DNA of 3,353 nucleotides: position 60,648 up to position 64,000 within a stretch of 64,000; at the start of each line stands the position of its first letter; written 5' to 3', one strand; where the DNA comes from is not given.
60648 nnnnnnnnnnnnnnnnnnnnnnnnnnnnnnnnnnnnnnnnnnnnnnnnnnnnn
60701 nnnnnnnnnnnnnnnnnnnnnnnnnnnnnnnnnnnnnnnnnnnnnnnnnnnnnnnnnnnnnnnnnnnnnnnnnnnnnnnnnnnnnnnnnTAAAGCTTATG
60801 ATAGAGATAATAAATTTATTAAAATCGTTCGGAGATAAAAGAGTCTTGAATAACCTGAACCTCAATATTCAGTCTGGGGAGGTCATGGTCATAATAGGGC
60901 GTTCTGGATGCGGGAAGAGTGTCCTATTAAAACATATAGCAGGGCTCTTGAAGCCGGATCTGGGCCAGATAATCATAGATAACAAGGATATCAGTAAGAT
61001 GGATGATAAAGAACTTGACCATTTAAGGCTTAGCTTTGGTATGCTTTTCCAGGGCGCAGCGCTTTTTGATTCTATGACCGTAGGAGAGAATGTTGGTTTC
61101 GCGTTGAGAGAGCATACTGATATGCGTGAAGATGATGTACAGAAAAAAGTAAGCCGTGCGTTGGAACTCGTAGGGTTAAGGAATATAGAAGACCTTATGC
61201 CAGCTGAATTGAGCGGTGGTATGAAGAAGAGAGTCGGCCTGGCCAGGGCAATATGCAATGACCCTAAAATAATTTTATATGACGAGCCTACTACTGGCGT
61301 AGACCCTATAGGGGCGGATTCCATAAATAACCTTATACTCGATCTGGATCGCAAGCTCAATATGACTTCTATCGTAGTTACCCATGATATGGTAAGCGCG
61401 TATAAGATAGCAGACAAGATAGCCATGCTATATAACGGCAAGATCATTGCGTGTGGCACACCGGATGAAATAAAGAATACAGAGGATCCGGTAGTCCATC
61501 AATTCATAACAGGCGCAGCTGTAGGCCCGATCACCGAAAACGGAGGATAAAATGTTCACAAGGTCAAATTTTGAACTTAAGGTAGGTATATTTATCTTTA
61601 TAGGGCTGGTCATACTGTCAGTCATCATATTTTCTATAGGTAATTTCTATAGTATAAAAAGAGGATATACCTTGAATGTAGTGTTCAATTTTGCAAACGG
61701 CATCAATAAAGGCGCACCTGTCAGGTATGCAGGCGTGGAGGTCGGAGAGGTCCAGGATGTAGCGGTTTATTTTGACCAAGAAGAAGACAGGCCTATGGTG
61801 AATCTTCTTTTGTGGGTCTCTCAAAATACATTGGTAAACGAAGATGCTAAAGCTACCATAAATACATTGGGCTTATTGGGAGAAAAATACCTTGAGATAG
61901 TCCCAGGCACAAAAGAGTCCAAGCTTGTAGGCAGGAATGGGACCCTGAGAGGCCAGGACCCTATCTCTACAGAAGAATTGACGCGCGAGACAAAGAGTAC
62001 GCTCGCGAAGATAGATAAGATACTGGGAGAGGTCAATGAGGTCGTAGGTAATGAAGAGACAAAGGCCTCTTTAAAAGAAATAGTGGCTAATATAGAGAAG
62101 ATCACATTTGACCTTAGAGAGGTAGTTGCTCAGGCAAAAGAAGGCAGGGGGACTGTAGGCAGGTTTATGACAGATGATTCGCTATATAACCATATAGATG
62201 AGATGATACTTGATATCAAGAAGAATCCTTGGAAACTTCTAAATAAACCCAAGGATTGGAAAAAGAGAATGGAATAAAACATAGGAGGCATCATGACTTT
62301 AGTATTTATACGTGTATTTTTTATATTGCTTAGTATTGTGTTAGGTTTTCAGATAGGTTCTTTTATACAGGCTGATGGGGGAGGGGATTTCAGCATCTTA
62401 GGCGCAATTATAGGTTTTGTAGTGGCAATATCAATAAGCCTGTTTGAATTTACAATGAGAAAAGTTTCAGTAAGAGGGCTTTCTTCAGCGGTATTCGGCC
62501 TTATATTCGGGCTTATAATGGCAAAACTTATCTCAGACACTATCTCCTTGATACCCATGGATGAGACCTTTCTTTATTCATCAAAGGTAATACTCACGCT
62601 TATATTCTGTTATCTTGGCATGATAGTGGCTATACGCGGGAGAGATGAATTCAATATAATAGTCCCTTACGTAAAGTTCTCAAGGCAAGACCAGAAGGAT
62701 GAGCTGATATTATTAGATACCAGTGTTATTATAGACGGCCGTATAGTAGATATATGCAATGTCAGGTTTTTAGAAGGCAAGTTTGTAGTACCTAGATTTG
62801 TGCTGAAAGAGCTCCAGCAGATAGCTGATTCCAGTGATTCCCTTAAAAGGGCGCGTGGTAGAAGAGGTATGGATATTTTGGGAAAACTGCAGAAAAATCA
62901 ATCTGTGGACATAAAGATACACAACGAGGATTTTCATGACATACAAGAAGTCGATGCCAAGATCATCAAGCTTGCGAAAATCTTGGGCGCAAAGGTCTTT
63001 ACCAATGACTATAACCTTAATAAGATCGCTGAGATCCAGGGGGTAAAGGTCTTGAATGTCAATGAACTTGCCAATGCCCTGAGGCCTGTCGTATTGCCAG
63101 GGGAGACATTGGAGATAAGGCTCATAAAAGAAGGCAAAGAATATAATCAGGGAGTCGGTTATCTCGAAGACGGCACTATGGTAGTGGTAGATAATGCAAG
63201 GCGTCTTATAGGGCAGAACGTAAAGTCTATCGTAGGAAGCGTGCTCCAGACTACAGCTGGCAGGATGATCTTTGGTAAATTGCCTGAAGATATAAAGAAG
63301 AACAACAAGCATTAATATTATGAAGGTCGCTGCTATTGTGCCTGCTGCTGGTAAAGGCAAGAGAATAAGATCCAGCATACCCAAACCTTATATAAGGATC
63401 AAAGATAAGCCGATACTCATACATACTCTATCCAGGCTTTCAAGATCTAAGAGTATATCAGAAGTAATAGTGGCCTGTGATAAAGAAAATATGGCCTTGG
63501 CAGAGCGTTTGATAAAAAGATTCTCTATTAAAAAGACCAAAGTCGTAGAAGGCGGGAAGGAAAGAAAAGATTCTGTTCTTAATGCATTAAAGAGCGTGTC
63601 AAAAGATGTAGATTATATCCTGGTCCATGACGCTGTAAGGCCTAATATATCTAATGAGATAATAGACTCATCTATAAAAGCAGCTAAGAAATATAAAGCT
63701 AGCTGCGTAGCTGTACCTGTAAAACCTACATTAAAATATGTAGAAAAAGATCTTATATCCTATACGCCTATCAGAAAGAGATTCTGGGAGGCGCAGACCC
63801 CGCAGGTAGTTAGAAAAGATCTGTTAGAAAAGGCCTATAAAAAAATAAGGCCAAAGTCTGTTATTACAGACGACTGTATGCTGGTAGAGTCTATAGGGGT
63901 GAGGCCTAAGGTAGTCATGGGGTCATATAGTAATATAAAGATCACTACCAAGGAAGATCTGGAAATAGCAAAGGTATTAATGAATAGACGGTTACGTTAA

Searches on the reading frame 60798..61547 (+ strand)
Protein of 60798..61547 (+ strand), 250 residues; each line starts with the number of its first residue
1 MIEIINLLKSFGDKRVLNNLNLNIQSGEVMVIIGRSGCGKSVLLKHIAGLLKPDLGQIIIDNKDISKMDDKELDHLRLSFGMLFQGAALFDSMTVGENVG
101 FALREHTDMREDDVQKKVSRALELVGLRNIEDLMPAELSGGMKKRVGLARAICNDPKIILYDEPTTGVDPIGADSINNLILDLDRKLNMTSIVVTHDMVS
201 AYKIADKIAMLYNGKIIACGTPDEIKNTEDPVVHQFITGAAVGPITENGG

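Call 54: search_protein_families(library=pfam, proteins=[window:60798-61547:+], max_evalue=0.001)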
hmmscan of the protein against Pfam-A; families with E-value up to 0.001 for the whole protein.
window:60798-61547:+ (250 aa): 2 families
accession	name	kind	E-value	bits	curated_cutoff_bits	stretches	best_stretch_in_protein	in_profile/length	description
PF00005.33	ABC_tran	-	1.4e-37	129.7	25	1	17-166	1-137/137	ABC transporter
PF01637.24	ATPase_2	-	0.00049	20.4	33.2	1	25-75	18-67/225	ATPase domain predominantly from Archaea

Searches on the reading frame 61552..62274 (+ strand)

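Call 54: search_protein_families(library=pfam, proteins=[window:61552-62274:+], max_evalue=0.001)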
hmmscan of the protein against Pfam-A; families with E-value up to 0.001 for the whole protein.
window:61552-62274:+ (241 aa): 1 family
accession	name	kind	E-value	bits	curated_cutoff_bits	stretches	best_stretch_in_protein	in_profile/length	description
PF02470.25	MlaD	-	9.4e-20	71.1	25.1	1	37-119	1-81/81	MlaD protein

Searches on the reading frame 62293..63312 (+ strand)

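Call 54: search_protein_families(library=pfam, proteins=[window:62293-63312:+], max_evalue=0.001)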
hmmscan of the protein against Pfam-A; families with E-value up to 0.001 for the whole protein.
window:62293-63312:+ (340 aa): 3 families
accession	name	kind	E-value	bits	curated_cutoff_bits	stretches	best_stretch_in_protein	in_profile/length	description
PF01850.27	PIN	-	6.8e-08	33.6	23.6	1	139-247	1-119/120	PIN domain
PF13638.12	PIN_4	-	1.5e-05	25.7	21.9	1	140-255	2-130/132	PIN domain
PF18477.7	PIN_9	-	0.00016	22.3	26.3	1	162-255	29-112/116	PIN like domain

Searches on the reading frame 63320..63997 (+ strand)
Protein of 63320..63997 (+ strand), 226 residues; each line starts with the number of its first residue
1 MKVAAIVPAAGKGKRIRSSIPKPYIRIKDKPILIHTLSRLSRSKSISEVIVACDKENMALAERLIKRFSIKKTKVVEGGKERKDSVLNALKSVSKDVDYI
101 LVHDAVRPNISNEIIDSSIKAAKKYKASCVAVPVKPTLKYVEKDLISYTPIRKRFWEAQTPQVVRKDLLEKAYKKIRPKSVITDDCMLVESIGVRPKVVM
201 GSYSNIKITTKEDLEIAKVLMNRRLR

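Call 54: search_protein_families(library=pfam, proteins=[window:63320-63997:+], max_evalue=0.001)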
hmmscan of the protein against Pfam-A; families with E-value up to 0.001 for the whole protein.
window:63320-63997:+ (226 aa): 4 families
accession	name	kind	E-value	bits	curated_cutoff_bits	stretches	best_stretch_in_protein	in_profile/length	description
PF01128.25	IspD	-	4.5e-62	210.1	27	1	3-222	1-220/221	2-C-methyl-D-erythritol 4-phosphate cytidylyltransferase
PF02348.25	CTP_transf_3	-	1.6e-09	38.3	22.6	1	4-136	1-128/217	Cytidylyltransferase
PF12804.13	NTP_transf_3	-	8e-09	36.3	27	1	5-132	1-121/160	MobA-like NTP transferase domain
PF00483.29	NTP_transferase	-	5.1e-08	33.2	21.2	1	5-140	2-146/245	Nucleotidyl transferase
